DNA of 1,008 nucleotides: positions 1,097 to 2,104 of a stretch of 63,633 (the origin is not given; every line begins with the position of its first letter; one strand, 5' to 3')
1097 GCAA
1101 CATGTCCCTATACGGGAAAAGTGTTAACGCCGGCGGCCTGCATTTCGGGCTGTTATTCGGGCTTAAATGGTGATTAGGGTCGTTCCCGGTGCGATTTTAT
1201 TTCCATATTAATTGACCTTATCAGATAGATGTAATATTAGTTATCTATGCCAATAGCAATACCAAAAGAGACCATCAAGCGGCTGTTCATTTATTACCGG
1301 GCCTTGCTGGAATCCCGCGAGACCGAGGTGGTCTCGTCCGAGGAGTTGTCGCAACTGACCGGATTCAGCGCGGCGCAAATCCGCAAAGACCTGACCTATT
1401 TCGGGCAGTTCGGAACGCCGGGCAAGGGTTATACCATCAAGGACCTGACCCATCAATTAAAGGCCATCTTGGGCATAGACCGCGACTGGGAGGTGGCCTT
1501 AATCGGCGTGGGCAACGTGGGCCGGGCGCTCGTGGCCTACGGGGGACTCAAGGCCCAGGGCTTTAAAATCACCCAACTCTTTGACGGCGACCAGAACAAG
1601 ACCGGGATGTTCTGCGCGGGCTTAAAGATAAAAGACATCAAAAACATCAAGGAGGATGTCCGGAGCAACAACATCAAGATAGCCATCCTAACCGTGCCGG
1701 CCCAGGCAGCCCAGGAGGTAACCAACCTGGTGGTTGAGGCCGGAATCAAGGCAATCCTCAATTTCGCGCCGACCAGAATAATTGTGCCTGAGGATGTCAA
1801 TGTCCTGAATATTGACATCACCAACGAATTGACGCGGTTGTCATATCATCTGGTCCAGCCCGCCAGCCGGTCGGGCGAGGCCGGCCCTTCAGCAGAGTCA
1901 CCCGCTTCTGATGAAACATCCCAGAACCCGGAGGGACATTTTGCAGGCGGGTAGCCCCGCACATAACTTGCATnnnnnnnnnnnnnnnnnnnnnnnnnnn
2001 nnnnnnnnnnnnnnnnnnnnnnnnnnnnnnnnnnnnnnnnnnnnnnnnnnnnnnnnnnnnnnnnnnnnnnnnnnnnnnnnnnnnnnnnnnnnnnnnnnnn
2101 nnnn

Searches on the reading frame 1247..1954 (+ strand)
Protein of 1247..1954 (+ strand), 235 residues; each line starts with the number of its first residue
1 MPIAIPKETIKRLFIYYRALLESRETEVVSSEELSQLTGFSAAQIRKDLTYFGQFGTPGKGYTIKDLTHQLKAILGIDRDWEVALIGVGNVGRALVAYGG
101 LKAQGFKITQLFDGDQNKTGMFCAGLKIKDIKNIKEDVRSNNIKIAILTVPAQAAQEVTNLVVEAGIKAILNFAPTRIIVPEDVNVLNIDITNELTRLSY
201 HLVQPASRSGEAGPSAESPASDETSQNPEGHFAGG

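Call 25: search_protein_families(library=pfam, proteins=[window:1247-1954:+], max_evalue=0.01)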
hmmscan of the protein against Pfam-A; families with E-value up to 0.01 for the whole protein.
window:1247-1954:+ (235 aa): 3 families
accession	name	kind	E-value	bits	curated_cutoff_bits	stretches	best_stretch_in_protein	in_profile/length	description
PF02629.25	CoA_binding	-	1.5e-21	77.4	22.3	1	78-175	1-96/97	CoA binding domain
PF06971.19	Put_DNA-bind_N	-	8.1e-15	55.1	27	1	5-49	2-48/49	Putative DNA-binding protein N-terminus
PF01408.29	GFO_IDH_MocA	-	1e-06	29.9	24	1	82-170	2-90/120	Oxidoreductase family, NAD-binding Rossmann fold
